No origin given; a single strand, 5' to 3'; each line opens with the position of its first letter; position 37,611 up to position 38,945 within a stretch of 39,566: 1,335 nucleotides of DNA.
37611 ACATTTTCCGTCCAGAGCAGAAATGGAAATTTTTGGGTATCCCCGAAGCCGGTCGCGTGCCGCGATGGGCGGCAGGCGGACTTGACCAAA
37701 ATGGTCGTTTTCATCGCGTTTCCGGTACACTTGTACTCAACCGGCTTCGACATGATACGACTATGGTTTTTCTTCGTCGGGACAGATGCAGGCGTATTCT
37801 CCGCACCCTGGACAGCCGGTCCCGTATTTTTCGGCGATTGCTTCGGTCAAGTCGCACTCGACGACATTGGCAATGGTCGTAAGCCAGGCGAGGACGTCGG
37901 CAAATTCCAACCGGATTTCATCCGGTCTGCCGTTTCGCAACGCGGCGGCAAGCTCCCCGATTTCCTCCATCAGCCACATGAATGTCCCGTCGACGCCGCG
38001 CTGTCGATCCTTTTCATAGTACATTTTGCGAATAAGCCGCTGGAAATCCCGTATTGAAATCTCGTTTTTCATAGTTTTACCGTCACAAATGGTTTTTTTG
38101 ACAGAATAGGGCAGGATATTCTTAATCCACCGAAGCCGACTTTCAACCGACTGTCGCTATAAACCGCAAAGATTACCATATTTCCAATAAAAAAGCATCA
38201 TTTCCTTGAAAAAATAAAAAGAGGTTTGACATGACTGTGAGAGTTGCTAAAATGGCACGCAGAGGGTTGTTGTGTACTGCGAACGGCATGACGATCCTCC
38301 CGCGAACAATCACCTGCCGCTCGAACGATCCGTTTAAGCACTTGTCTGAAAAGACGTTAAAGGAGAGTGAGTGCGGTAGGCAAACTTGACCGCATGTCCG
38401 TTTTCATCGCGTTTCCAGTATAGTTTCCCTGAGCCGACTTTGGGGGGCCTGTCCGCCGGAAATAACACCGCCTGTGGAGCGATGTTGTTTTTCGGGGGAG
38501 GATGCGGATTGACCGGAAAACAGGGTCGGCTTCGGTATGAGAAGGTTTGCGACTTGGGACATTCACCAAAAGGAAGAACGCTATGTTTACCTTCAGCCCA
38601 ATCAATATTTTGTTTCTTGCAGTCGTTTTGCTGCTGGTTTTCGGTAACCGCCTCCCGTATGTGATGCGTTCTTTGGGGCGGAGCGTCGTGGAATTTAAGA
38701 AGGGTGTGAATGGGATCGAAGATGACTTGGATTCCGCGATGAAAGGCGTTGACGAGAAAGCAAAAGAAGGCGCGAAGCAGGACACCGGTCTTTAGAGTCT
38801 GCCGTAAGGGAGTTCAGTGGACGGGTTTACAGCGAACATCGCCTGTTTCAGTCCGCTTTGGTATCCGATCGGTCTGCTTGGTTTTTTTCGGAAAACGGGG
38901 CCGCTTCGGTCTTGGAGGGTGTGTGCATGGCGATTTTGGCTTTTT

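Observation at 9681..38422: Family A: 149-216-nt TA-flanked inverted-repeat elements filling intergenic spacers (6 full copies in 39.6 kb)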

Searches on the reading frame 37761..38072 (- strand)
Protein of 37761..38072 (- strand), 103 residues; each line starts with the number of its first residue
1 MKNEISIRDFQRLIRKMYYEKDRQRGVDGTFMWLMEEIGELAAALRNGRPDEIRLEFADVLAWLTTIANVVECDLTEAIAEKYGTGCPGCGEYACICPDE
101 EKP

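Call 41: find_encoding_contigs(protein=window:37761-38072:-, flank=3000, max_places=10)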
Protein window:37761-38072:- (103 aa): 3 contigs read that carry it; 3 places shown.
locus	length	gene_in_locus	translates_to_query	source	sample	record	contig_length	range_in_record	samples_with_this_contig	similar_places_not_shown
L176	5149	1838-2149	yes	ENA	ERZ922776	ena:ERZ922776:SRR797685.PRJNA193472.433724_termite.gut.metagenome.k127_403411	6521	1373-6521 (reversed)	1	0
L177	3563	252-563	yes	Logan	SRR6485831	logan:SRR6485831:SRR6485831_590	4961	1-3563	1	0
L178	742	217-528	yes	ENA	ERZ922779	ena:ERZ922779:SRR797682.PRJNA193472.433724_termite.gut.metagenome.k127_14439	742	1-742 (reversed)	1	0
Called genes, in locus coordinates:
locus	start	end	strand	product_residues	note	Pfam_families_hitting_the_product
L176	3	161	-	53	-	?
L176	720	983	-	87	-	PF02416:TatA_B_E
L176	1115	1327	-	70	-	PF02416:TatA_B_E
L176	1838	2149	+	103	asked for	PF03819:MazG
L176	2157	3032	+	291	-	-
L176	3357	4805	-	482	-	PF00072:Response_reg, PF00158:Sigma54_activat, PF01078:Mg_chelatase (faint), PF14532:Sigma54_activ_2, PF07724:AAA_2 (weak), PF07728:AAA_5 (weak), PF25601:AAA_lid_14, PF02954:HTH_8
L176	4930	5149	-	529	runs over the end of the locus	?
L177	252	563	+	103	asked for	PF03819:MazG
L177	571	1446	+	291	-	-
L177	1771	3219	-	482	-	PF00072:Response_reg, PF00158:Sigma54_activat, PF01078:Mg_chelatase (faint), PF14532:Sigma54_activ_2, PF07724:AAA_2 (weak), PF07728:AAA_5 (weak), PF25601:AAA_lid_14, PF02954:HTH_8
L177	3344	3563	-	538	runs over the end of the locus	?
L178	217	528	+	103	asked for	PF03819:MazG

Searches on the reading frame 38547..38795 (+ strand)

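Call 44: search_protein_families(library=pfam, max_evalue=0.01, proteins=[window:38547-38795:+])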
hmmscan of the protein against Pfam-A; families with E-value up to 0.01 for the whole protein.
window:38547-38795:+ (82 aa): 1 family
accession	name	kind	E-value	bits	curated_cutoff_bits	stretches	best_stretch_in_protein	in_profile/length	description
PF02416.21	TatA_B_E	-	1.3e-08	34.4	21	1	17-61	2-47/53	mttA/Hcf106 family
